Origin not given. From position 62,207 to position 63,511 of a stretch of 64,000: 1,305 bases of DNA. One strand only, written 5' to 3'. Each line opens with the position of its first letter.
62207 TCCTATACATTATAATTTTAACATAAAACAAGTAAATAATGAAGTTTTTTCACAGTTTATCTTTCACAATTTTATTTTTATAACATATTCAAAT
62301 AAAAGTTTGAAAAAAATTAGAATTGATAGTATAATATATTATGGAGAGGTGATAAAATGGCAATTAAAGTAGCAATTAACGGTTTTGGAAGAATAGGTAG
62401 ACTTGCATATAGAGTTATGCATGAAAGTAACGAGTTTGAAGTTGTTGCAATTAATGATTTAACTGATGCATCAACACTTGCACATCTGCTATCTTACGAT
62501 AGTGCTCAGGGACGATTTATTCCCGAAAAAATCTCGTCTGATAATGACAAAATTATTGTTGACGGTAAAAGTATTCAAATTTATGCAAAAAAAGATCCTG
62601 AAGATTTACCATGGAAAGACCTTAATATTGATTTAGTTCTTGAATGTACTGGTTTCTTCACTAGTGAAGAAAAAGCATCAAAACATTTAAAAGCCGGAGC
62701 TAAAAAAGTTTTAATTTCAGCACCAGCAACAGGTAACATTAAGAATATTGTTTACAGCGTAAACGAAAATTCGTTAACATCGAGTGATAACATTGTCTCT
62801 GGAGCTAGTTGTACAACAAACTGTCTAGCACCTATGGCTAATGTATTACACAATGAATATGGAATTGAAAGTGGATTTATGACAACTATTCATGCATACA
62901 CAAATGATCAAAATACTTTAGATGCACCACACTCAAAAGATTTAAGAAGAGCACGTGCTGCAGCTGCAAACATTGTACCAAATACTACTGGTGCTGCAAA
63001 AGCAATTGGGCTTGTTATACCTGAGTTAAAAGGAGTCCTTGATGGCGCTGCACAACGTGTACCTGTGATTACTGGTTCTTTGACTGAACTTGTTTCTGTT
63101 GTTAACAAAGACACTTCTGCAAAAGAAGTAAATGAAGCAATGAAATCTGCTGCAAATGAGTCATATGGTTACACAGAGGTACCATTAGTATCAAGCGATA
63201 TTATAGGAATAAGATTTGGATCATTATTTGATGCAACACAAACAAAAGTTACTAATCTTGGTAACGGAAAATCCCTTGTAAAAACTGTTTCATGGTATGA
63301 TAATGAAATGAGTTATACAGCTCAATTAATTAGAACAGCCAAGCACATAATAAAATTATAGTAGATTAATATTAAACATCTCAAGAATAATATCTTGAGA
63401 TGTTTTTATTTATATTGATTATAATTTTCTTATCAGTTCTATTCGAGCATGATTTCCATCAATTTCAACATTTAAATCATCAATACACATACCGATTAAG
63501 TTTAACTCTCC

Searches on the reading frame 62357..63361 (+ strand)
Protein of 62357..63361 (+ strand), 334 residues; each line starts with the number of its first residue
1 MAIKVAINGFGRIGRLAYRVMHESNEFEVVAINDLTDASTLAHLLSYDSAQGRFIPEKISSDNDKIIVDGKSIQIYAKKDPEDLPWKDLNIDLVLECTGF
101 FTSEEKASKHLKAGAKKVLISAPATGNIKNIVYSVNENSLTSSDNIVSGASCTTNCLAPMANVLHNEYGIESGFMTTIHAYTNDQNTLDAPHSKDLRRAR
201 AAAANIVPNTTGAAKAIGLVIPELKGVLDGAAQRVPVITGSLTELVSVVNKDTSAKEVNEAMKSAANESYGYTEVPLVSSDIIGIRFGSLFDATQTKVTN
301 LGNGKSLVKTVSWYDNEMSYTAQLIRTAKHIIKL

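Call 52: search_protein_families(library=pfam, proteins=[window:62357-63361:+], max_evalue=0.0001)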
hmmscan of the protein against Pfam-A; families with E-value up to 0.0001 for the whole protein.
window:62357-63361:+ (334 aa): 2 families
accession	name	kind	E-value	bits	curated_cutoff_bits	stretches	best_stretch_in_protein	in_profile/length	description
PF02800.25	Gp_dh_C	-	5.5e-58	195.4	24.4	1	157-314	1-158/158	Glyceraldehyde 3-phosphate dehydrogenase, C-terminal domain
PF00044.30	Gp_dh_N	-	3.4e-39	133.6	31.7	1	3-103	1-100/101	Glyceraldehyde 3-phosphate dehydrogenase, NAD binding domain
